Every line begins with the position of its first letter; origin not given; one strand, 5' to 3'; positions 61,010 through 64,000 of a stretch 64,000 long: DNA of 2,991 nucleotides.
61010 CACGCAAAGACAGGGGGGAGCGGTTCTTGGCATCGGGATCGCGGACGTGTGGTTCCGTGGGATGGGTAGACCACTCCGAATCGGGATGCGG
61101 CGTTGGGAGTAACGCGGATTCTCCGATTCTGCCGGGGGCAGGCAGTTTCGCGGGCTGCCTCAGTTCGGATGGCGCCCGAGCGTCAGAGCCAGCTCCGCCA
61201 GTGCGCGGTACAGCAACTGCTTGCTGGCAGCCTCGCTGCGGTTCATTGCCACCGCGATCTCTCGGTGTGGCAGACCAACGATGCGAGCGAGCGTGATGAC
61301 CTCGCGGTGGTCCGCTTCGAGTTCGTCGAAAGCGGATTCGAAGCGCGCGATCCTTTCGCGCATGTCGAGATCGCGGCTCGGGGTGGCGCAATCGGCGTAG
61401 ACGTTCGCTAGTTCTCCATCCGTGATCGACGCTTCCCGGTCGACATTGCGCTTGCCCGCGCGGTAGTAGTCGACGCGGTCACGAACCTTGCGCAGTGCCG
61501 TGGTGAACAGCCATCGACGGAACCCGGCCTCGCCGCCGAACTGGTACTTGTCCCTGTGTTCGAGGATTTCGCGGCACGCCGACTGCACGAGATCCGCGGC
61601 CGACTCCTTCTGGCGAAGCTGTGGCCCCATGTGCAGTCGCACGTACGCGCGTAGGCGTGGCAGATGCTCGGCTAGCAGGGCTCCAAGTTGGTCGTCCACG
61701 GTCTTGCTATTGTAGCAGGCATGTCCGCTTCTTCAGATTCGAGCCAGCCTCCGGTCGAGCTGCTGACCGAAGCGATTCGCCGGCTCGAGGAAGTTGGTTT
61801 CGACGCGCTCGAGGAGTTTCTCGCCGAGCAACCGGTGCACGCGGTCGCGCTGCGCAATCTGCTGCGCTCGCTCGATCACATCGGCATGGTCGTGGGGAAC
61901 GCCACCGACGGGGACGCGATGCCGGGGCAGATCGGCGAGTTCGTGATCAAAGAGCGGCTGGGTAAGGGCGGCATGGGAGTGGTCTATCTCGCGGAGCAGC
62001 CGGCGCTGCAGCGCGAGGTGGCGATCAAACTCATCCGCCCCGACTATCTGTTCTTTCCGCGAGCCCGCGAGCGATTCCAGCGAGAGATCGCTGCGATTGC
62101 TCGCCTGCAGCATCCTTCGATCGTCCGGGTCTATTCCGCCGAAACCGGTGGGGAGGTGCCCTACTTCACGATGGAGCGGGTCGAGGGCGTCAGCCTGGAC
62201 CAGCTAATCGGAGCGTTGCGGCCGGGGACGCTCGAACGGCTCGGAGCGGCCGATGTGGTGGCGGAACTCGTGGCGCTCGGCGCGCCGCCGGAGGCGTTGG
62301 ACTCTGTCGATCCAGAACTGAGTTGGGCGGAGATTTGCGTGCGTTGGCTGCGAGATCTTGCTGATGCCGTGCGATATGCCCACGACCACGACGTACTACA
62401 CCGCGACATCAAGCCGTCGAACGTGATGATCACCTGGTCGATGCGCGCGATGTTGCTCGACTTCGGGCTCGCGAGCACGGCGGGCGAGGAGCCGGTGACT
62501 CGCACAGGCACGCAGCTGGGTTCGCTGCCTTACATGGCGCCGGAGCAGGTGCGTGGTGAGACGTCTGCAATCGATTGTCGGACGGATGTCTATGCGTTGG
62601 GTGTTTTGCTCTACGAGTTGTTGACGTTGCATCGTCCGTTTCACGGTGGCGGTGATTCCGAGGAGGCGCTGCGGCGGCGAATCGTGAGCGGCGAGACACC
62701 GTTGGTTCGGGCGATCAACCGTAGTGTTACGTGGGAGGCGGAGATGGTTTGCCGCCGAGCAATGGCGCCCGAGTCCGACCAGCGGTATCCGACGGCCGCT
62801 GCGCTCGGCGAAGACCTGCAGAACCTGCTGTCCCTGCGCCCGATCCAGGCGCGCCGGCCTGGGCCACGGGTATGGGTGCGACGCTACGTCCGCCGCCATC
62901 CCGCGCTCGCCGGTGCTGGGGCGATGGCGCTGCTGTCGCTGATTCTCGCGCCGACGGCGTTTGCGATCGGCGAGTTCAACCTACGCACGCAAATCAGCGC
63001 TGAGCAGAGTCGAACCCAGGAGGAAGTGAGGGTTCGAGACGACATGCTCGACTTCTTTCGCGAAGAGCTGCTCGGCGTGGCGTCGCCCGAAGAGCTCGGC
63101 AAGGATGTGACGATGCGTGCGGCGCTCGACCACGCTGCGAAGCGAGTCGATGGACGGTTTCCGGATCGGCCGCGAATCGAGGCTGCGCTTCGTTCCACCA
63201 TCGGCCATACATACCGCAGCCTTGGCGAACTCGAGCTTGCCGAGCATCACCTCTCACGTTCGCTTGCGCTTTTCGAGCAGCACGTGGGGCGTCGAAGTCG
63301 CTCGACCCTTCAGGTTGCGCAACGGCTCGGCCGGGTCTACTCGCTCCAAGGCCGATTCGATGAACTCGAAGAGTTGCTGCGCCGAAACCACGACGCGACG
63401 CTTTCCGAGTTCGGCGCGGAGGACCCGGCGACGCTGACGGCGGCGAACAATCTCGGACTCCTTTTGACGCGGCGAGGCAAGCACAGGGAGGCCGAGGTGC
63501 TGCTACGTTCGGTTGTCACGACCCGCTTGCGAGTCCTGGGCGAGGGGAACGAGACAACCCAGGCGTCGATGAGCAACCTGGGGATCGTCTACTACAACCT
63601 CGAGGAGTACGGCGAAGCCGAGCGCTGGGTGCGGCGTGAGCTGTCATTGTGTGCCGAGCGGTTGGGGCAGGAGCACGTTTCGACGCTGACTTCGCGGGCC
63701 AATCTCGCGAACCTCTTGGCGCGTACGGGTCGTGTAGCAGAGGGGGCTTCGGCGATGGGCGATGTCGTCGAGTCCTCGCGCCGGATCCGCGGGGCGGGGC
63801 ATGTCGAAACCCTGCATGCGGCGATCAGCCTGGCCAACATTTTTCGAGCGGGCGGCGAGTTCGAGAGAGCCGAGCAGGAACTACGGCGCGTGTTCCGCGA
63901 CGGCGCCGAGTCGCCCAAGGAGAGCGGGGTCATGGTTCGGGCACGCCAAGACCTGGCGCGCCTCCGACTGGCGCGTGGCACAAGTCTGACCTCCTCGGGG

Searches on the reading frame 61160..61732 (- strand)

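Call 78: search_protein_families(library=pfam, proteins=[window:61160-61732:-], max_evalue=0.001)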
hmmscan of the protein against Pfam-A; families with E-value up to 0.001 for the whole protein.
window:61160-61732:- (190 aa): 4 families
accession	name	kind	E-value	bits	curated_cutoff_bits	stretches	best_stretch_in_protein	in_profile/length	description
PF08281.18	Sigma70_r4_2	-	1.1e-11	44.6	25.7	1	130-181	3-54/54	Sigma-70, region 4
PF04542.20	Sigma70_r2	-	8.1e-09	35.6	24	1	20-87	2-65/71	Sigma-70 region 2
PF04545.22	Sigma70_r4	-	3e-06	27.1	24.1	1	134-181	1-48/50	Sigma-70, region 4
PF07638.17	Sigma70_ECF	-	5.4e-06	26.9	21.1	1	19-172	22-170/185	ECF sigma factor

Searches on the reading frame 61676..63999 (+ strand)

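Call 29: search_protein_families(library=pfam, proteins=[window:61676-63999:+], max_evalue=0.001)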
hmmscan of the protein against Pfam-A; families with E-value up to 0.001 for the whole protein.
window:61676-63999:+ (774 aa): 13 families
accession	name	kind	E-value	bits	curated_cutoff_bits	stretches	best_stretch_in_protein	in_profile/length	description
PF00069.31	Pkinase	-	2.2e-38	132.6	31.7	1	90-333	2-211/263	Protein kinase domain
PF13424.12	TPR_12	-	9.6e-29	99.8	30.1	4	548-613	5-71/77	Tetratricopeptide repeat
PF13374.12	TPR_10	-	5e-28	96.7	27.5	3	586-624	1-39/42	Tetratricopeptide repeat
PF07714.23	PK_Tyr_Ser-Thr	-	1.1e-26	94.1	23.1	1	91-331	3-213/258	Protein tyrosine and serine/threonine kinase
PF00515.34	TPR_1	-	2.7e-11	43.2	27.8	0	508-535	6-33/34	Tetratricopeptide repeat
PF07719.23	TPR_2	-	5.7e-10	39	27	0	632-658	4-30/34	Tetratricopeptide repeat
PF13176.12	TPR_7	-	1.3e-09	37.8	27.9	0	550-570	4-24/36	Tetratricopeptide repeat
PF17874.7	TPR_MalT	-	4e-09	36.6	45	1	632-769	43-176/336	MalT-like TPR region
PF24885.1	TPR_NPHP3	-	1.1e-08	35.2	100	1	501-621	98-217/239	Nephrocystin-3 TPR domain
PF13181.12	TPR_8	-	2.6e-07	30.7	25.7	0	508-534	6-32/34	Tetratricopeptide repeat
PF17667.7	Pkinase_fungal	-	1.9e-05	24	24.1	1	225-296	292-369/387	Fungal protein kinase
PF03109.22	ABC1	-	0.00011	21.9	22.9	0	129-271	115-219/244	ABC1 atypical kinase-like domain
PF07721.20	TPR_4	-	0.00014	22.5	27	0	589-611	3-25/26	Tetratricopeptide repeat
